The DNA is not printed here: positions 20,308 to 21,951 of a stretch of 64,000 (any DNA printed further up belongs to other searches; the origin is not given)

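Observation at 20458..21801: NtrC-like regulator with a decayed AAA+ core sits between pilA and the minor pilins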

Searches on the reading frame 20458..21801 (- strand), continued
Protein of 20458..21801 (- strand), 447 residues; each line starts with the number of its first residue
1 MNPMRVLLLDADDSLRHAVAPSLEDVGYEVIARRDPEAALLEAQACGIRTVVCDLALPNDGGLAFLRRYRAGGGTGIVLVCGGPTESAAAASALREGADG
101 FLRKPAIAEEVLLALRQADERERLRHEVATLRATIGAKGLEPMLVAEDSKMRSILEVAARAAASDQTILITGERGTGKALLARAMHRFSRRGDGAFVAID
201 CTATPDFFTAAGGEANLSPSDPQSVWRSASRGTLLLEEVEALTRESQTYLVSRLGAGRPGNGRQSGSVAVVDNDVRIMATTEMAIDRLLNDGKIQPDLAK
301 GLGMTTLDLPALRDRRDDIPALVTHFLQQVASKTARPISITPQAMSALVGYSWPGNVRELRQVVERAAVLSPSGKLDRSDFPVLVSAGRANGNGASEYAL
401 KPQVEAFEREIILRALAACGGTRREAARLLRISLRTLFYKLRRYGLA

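Call 22: find_encoding_contigs(protein=P0120, flank=10000, max_places=2)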
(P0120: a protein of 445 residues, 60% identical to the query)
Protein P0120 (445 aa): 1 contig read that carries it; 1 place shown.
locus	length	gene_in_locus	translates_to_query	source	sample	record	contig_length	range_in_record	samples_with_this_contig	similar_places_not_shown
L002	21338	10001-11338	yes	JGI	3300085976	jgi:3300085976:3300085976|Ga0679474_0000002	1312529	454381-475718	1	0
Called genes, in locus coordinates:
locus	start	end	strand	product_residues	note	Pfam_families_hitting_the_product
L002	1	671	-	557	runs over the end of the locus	PF13687:DUF4153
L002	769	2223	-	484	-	PF13964:Beta-prop_Calicin (weak), PF24681:Kelch_KLHDC2_KLHL20_DRC7 (weak)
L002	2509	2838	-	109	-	-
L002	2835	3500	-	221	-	PF13441:Gly-zipper_YMGG, PF13488:Gly-zipper_Omp (weak), PF00691:OmpA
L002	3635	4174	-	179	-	PF13505:OMP_b-brl (weak)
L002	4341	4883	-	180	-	PF13505:OMP_b-brl, PF01617:Surface_Ag_2 (faint)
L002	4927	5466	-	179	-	PF13505:OMP_b-brl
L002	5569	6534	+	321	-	PF00781:DAGK_cat, PF19279:YegS_C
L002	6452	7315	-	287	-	PF01569:PAP2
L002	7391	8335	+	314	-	PF00903:Glyoxalase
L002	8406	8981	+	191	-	PF02230:Abhydrolase_2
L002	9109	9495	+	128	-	PF07963:N_methyl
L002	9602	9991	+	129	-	PF07963:N_methyl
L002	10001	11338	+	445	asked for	PF00158:Sigma54_activat, PF13191:AAA_16 (weak), PF14532:Sigma54_activ_2, PF25601:AAA_lid_14, PF02954:HTH_8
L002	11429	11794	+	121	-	PF07963:N_methyl (weak)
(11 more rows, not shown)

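Call 32: find_encoding_contigs(protein=P0030, flank=10000, max_places=1)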
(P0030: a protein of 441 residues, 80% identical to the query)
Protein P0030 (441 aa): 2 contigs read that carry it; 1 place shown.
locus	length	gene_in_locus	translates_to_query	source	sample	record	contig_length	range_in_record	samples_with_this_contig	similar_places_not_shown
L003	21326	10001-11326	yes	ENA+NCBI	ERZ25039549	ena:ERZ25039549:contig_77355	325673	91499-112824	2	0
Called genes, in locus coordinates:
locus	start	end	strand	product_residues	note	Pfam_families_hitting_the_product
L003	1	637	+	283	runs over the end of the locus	PF00512:HisKA, PF02518:HATPase_c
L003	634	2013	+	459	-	PF00072:Response_reg, PF00158:Sigma54_activat, PF14532:Sigma54_activ_2, PF07728:AAA_5, PF25601:AAA_lid_14, PF02954:HTH_8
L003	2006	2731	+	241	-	PF13489:Methyltransf_23, PF08241:Methyltransf_11, PF08242:Methyltransf_12, PF13649:Methyltransf_25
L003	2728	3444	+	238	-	PF00535:Glycos_transf_2, PF13641:Glyco_tranf_2_3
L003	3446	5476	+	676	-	-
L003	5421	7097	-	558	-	PF13231:PMT_2 (weak), PF13432:TPR_16 (faint)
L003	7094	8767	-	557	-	-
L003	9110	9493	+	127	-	PF07963:N_methyl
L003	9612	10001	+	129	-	PF07963:N_methyl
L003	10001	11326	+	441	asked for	PF00072:Response_reg, PF00158:Sigma54_activat, PF13191:AAA_16 (weak), PF14532:Sigma54_activ_2, PF25601:AAA_lid_14, PF02954:HTH_8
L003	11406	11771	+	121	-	-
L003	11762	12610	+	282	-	PF07963:N_methyl (weak)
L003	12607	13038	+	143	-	-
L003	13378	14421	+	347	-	PF11104:PilM_2, PF14450:FtsA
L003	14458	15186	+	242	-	PF05137:PilN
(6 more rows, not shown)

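Call 33: find_encoding_contigs(protein=P0057, flank=10000, max_places=1)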
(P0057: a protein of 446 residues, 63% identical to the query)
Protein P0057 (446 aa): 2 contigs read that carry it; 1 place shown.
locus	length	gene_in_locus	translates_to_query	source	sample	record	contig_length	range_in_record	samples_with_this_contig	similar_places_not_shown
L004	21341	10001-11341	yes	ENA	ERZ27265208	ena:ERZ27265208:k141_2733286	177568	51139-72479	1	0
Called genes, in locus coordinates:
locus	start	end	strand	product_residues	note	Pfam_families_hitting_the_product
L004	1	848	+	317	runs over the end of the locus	PF00535:Glycos_transf_2, PF13641:Glyco_tranf_2_3 (weak)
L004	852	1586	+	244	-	PF13489:Methyltransf_23, PF13847:Methyltransf_31 (faint), PF08241:Methyltransf_11, PF08242:Methyltransf_12, PF13649:Methyltransf_25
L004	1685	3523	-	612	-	PF13231:PMT_2 (weak)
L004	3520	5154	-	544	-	PF14559:TPR_19 (faint), PF13428:TPR_14 (faint)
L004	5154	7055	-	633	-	PF13231:PMT_2 (weak), PF09913:DUF2142 (weak)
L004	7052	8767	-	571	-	-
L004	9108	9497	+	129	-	PF07963:N_methyl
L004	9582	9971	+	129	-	PF07963:N_methyl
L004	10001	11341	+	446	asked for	PF00072:Response_reg (weak), PF00158:Sigma54_activat, PF14532:Sigma54_activ_2, PF25601:AAA_lid_14, PF02954:HTH_8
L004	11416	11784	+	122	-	PF07963:N_methyl (weak)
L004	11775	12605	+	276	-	-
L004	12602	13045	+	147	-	-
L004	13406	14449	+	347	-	PF11104:PilM_2, PF14450:FtsA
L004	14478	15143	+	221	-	PF05137:PilN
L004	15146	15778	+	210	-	PF04350:PilO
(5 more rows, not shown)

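Call 34: find_encoding_contigs(protein=P0084, flank=10000, max_places=1)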
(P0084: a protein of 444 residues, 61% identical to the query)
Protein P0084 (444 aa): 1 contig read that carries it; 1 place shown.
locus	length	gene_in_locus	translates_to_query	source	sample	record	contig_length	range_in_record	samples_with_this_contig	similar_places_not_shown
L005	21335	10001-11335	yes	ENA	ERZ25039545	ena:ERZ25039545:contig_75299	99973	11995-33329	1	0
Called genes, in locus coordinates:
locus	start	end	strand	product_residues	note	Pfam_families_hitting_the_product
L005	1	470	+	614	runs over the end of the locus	PF13231:PMT_2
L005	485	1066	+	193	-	PF13489:Methyltransf_23, PF00891:Methyltransf_2 (weak), PF13847:Methyltransf_31, PF08241:Methyltransf_11, PF08242:Methyltransf_12, PF13649:Methyltransf_25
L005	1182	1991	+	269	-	PF13489:Methyltransf_23, PF08241:Methyltransf_11, PF08242:Methyltransf_12, PF13649:Methyltransf_25 (weak)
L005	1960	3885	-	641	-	-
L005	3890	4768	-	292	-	PF13428:TPR_14 (faint)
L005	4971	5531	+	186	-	-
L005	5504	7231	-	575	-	PF13231:PMT_2 (weak), PF14559:TPR_19 (faint)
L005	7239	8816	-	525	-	-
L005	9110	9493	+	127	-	PF07963:N_methyl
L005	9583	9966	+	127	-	PF07963:N_methyl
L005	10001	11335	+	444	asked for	PF00072:Response_reg (faint), PF00158:Sigma54_activat, PF14532:Sigma54_activ_2, PF25601:AAA_lid_14, PF02954:HTH_8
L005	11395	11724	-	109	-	-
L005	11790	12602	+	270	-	-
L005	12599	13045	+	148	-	-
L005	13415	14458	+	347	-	PF11104:PilM_2, PF14450:FtsA (weak)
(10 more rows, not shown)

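Call 36: search_protein_representatives(alignment_id=A2)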
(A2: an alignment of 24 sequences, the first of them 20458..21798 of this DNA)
Query: 24 sequences, 443 profile positions. Proteins with E-value up to 0.001 (for the whole library): 235695; up to 1e-10: 136140; up to 1e-30: 59829. The best 150 are listed.
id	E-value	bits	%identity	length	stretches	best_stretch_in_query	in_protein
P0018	4.7e-229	777.0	-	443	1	1-443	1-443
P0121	4.9e-113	394.7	-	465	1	17-442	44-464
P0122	5.9e-103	361.4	-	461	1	1-442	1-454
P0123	6.4e-100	351.4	-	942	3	163-365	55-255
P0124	3.0e-98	345.9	-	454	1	2-442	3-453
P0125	5.4e-95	335.2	-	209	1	112-322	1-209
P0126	2.5e-93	329.7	-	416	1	20-442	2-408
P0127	2.6e-93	329.7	-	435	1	2-443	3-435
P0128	2.6e-89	316.5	-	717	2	142-439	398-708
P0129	1.1e-85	304.6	-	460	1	3-442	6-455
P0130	1.0e-84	301.3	-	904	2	141-431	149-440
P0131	2.5e-84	300.1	-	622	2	72-367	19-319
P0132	3.2e-82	293.1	-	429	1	1-442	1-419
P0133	6.2e-82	292.2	-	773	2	141-387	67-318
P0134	3.7e-81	289.6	-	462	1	1-442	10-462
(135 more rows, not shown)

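Call 39: find_related_loci(query=A2, collection=genome_contigs, flank=6000)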
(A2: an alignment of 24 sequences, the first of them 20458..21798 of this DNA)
Query A2 (446 aa) in genome_contigs; peptide patterns used: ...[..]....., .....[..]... (x = any residue, [..] = any of these).
163 stretches matched a pattern; 52 encode a relative of the query (tblastn E <= 1e-3); 52 distinct loci.
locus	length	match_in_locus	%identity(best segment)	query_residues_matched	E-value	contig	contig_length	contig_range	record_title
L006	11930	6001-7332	90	3-446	0e+0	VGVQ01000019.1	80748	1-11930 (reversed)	MAG: Gemmatimonadetes bacterium isolate K_Offshore_80m_m1_181 K_Offshore_80m_m1_181_Ga0194132_10000494, whole genome sho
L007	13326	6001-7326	84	3-446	0e+0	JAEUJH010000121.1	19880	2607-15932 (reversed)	MAG: Gemmatimonadetes bacterium isolate new MAG-64 k141_2456878, whole genome shotgun sequence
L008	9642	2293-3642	81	2-446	0e+0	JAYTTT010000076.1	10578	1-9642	MAG: Gemmatimonadota bacterium isolate GFS_5453 GFS_5453_75, whole genome shotgun sequence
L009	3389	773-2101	81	3-446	0e+0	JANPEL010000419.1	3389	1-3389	MAG: Gemmatimonadota bacterium isolate VAR_78_metabat_238 VAR_78_k141_459128, whole genome shotgun sequence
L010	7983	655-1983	81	1-446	0e+0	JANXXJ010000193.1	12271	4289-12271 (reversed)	MAG: Gemmatimonadetes bacterium isolate GL140_2_metabat_77 GL140_2_k141_1791374, whole genome shotgun sequence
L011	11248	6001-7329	80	3-446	0e+0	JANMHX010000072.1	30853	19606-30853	MAG: Gemmatimonadota bacterium isolate OTE_70_metabat_16 OTE_70_k141_2422989, whole genome shotgun sequence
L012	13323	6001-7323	80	3-446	0e+0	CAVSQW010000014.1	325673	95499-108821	MAG: uncultured Gemmatimonadales bacterium isolate MFD05684.bin.2.73 genome assembly, contig: contig_77355, whole genome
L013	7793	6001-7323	78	3-446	0e+0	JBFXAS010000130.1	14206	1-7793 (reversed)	MAG: Gemmatimonadales bacterium isolate CA_2019_TPBS_28 NODE_17948_length_14206_cov_4.086086_TPBS, whole genome shotgun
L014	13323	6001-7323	77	3-446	0e+0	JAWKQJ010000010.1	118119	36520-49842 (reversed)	MAG: Gemmatimonadales bacterium isolate ABC2.113 ABC2.113.fa-10, whole genome shotgun sequence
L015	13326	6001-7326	77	3-446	0e+0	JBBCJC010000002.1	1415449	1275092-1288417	MAG: Gemmatimonadales bacterium isolate MAG_CPA_16 P10A_000000101687, whole genome shotgun sequence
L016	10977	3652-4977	77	3-446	0e+0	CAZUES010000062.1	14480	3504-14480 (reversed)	MAG TPA_asm: uncultured Gemmatimonas sp. isolate SRP344714_co1_324 genome assembly, contig: NODE_7616_length_14480_cov_1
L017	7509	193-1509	80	3-446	0e+0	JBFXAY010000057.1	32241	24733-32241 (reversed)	MAG: Gemmatimonadales bacterium isolate CA_2019_TPBS_33 NODE_7176_length_32241_cov_6.243570_TPBS, whole genome shotgun s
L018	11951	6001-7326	77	3-446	0e+0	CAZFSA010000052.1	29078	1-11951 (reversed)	MAG TPA_asm: uncultured Gemmatimonas sp. isolate SRP290908_co1_117 genome assembly, contig: NODE_1920_length_29078_cov_1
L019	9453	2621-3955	64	1-446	4e-177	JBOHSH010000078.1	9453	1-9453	MAG: Gemmatimonadales bacterium isolate M3-S_metabat2.bin.133 k127_3712888, whole genome shotgun sequence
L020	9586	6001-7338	65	3-446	1e-174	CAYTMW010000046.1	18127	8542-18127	MAG TPA_asm: uncultured Gemmatimonas sp. isolate SRP136066_co1_250 genome assembly, contig: NODE_3099_length_18127_cov_5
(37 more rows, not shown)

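Call 40: predict_structure(alignment_id=A2)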
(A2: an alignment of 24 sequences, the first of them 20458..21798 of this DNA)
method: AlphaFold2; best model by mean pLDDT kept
length: 446 residues; sequences in the alignment: 24
mean_pLDDT: 73.8   pTM: 0.49
mean pLDDT of the five models: 73.8, 71.8, 66.4, 65.6, 58.9
residues with pLDDT >= 90: 44; 70-90: 275; 50-70: 63; < 50: 64
segments of 3 or more residues with pLDDT < 50: 129-148, 212-218, 256-271, 383-396, 400-403
pLDDT, mean of each block of 10 residues (from residue 1): 83 88 90 91 87 88 90 86 84 87 87 81 58 39 40 61 77 77 68 74 76 47 73 88 87 55 36 78 86 86 76 74 75 77 77 69 75 75 48 48 60 78 81 85 75
secondary structure, 60 per line:
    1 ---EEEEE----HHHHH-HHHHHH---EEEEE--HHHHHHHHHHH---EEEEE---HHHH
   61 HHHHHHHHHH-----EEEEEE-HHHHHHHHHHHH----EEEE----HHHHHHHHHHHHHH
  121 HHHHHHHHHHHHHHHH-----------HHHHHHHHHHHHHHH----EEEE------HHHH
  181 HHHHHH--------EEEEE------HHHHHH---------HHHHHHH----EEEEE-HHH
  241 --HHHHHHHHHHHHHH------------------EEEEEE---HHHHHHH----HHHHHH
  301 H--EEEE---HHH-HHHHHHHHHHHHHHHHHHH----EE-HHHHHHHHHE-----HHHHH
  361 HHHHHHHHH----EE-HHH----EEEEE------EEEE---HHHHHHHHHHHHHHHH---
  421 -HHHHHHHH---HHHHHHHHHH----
elements in order: E4-8 H13-17 H19-24 E28-32 H35-45 E49-53 H57-70 E76-81 H83-94 E99-102 H107-136 H148-162 E167-170 H177-186 E195-199 H206-211 H221-227 E232-236 H243-256 E275-280 H284-290 H295-301 E304-307 H315-333 H341-349 H356-369 E384-388 E395-398 H402-417 H422-429 H433-442

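Call 52: fold_search(model_id=the predicted structure, library=pdb)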
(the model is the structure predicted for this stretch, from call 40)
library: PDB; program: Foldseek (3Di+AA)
matches with E <= 10: 1841; with E <= 0.001: 761
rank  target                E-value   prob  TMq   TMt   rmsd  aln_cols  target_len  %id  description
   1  5m7p_B                3.8e-27  1.00  0.42  0.43  15.1       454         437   30  Crystal structure of NtrX from Brucella abortus in complex with ADP processed with the CrystalDirect automated mountin (released 2017-01-25)
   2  1ny5_A                4.1e-27  1.00  0.43  0.50  13.5       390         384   32  Crystal structure of sigm54 activator (AAA+ ATPase) in the inactive state (released 2003-11-11)
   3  5m7o_A                1.2e-26  1.00  0.41  0.41  15.9       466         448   29  Crystal structure of NtrX from Brucella abortus processed with the CrystalDirect automated mounting and cryo-cooling t (released 2017-01-25)
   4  5m7p_A                1.4e-26  1.00  0.43  0.43  15.3       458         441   29  Crystal structure of NtrX from Brucella abortus in complex with ADP processed with the CrystalDirect automated mountin (released 2017-01-25)
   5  5m7o_B                3.0e-26  1.00  0.43  0.43  15.7       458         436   29  Crystal structure of NtrX from Brucella abortus processed with the CrystalDirect automated mounting and cryo-cooling t (released 2017-01-25)
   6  5m7n_B                6.7e-26  1.00  0.40  0.41  14.0       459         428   29  Crystal structure of NtrX from Brucella abortus in complex with ATP processed with the CrystalDirect automated mountin (released 2017-01-25)
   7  1ny5_B                1.1e-25  1.00  0.42  0.48  13.6       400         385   31  Crystal structure of sigm54 activator (AAA+ ATPase) in the inactive state (released 2003-11-11)
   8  5m7n_A                1.6e-25  1.00  0.42  0.43  15.0       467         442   30  Crystal structure of NtrX from Brucella abortus in complex with ATP processed with the CrystalDirect automated mountin (released 2017-01-25)
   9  4l4u                  1.4e-24  1.00  0.42  0.47  12.9       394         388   31  Crystal structure of construct containing A. aeolicus NtrC1 receiver, central and DNA binding domains (released 2013-08-28)
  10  3dzd_A                1.2e-22  1.00  0.41  0.49  12.3       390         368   27  Crystal structure of sigma54 activator NTRC4 in the inactive state (released 2008-11-25)
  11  5ep0                  6.4e-22  1.00  0.44  0.50  15.2       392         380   25  Quorum-Sensing Signal Integrator LuxO - Receiver+Catalytic Domains (released 2016-04-20)
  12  7v2b_A                5.1e-21  1.00  0.44  0.51  11.1       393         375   24  Crystal Structure of VpsR display novel dimeric architecture and c-di-GMP binding: mechanistic implications in oligome (released 2022-04-06)
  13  7v2b_D                2.1e-20  1.00  0.49  0.56   8.9       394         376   23  Crystal Structure of VpsR display novel dimeric architecture and c-di-GMP binding: mechanistic implications in oligome (released 2022-04-06)
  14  8p53_C                5.6e-19  1.00  0.54  0.61   7.4       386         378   23  Cryo-EM structure of the c-di-GMP-free FleQ-FleN master regulator complex of P. aeruginosa (released 2023-12-13)
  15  1ojl_D                8.8e-19  1.00  0.43  0.62  15.6       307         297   32  Crystal structure of a sigma54-activator suggests the mechanism for the conformational switch necessary for sigma54 bi (released 2005-05-19)
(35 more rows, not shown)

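Call 59: find_homologous_proteins(query=P0121, max_evalue=1e-40)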
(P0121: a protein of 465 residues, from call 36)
Query P0121 (465 aa): 5336 proteins with E <= 1e-40 among 8000 candidates; the best 120 are listed.
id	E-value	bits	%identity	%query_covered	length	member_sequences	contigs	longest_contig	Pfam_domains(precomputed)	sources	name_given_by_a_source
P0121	3.0e-298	1007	100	100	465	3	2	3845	PF00158.33,PF25601.2,PF02954.26,PF14532.13,PF00072.31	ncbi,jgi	-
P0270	2.4e-185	635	67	98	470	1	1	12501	PF00158.33,PF25601.2,PF02954.26,PF18024.8,PF14532.13,PF00072.31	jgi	-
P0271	3.2e-180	618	66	98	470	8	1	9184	PF00158.33,PF25601.2,PF02954.26,PF14532.13,PF00072.31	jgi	-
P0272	2.2e-151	523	58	98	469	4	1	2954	PF00158.33,PF25601.2,PF02954.26,PF14532.13,PF00072.31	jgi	jgi:DNA-binding NtrC family response regulator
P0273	1.2e-146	508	59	94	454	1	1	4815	PF00158.33,PF25601.2,PF02954.26,PF14532.13,PF00072.31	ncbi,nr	ncbi:MAG: sigma-54-dependent Fis family transcriptional regulator [Gemmatimonadales bacterium]|nr:si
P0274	2.1e-138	481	62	82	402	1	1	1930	PF00158.33,PF25601.2,PF02954.26,PF14532.13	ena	-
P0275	6.3e-132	459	61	82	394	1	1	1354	PF00158.33,PF25601.2,PF02954.26,PF14532.13,PF07728.21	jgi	jgi:two-component system response regulator AtoC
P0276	1.4e-124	435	75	61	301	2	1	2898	PF00158.33,PF25601.2,PF02954.26,PF18024.8,PF14532.13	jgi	jgi:DNA-binding NtrC family response regulator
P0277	1.9e-109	385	50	90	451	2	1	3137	PF00158.33,PF25601.2,PF02954.26,PF14532.13,PF07728.21,PF00072.31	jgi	-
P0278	5.6e-109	384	47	94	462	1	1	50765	PF00158.33,PF07724.21,PF25601.2,PF02954.26,PF14532.13,PF07728.21,PF00072.31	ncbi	-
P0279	7.1e-109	383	50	90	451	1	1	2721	PF00158.33,PF07724.21,PF25601.2,PF02954.26,PF14532.13,PF00072.31,PF01078.28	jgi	-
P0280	2.1e-108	382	48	92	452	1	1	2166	PF00158.33,PF25601.2,PF02954.26,PF14532.13,PF00072.31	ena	-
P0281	3.0e-108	381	48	93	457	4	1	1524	PF00158.33,PF25601.2,PF02954.26,PF14532.13,PF00072.31,PF13191.13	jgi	jgi:two-component system response regulator AtoC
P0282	4.2e-108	381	48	92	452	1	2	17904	PF00158.33,PF25601.2,PF02954.26,PF14532.13,PF00072.31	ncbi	-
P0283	4.9e-108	380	48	92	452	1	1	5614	PF00158.33,PF25601.2,PF02954.26,PF14532.13,PF00072.31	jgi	jgi:two-component system response regulator AtoC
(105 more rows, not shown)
